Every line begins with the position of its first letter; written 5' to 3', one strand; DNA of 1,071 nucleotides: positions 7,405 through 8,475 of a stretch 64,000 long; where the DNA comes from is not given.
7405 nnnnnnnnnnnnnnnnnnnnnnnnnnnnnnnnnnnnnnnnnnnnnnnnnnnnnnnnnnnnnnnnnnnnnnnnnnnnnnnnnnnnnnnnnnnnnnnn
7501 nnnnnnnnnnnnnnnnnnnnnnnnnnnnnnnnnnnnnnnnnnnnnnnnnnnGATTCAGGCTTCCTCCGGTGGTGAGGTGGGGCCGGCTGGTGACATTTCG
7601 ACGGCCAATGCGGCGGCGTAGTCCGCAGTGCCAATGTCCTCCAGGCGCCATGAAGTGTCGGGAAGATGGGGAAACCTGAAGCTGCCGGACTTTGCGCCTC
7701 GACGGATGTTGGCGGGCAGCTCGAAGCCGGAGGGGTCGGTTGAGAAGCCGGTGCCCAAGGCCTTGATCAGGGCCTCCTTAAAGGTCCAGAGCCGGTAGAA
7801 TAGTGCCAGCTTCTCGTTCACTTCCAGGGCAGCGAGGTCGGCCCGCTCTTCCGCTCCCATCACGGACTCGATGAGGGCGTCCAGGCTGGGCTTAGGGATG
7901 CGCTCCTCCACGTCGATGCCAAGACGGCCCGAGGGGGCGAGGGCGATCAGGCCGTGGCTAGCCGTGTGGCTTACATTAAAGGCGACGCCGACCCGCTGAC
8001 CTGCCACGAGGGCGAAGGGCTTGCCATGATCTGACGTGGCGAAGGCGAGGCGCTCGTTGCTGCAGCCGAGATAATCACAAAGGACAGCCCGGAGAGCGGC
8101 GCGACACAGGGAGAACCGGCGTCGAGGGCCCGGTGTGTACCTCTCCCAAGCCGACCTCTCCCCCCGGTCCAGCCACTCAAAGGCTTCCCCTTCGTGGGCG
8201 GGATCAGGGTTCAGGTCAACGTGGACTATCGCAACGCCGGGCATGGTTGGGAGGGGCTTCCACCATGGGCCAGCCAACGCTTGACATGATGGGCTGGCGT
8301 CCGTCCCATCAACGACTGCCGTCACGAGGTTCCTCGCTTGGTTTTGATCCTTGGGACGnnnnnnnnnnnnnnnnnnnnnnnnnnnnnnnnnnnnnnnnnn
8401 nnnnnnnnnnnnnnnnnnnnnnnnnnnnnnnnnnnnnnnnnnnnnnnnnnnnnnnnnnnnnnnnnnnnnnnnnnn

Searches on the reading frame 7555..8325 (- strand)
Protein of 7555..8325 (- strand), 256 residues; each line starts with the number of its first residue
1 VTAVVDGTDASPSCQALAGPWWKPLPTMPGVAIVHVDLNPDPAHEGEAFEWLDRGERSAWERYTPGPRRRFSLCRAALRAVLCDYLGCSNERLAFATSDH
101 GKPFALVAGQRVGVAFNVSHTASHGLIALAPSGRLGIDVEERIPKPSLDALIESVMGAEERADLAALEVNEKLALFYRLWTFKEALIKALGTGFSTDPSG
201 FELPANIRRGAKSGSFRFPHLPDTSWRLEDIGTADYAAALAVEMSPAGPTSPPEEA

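Call 49: search_protein_families(library=pfam, proteins=[window:7555-8325:-], max_evalue=0.00001)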
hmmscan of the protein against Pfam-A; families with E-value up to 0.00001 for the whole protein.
window:7555-8325:- (256 aa): 1 family
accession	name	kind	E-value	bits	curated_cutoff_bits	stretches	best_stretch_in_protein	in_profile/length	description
PF01648.25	ACPS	-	5.7e-18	65.4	25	1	135-241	2-111/111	4'-phosphopantetheinyl transferase superfamily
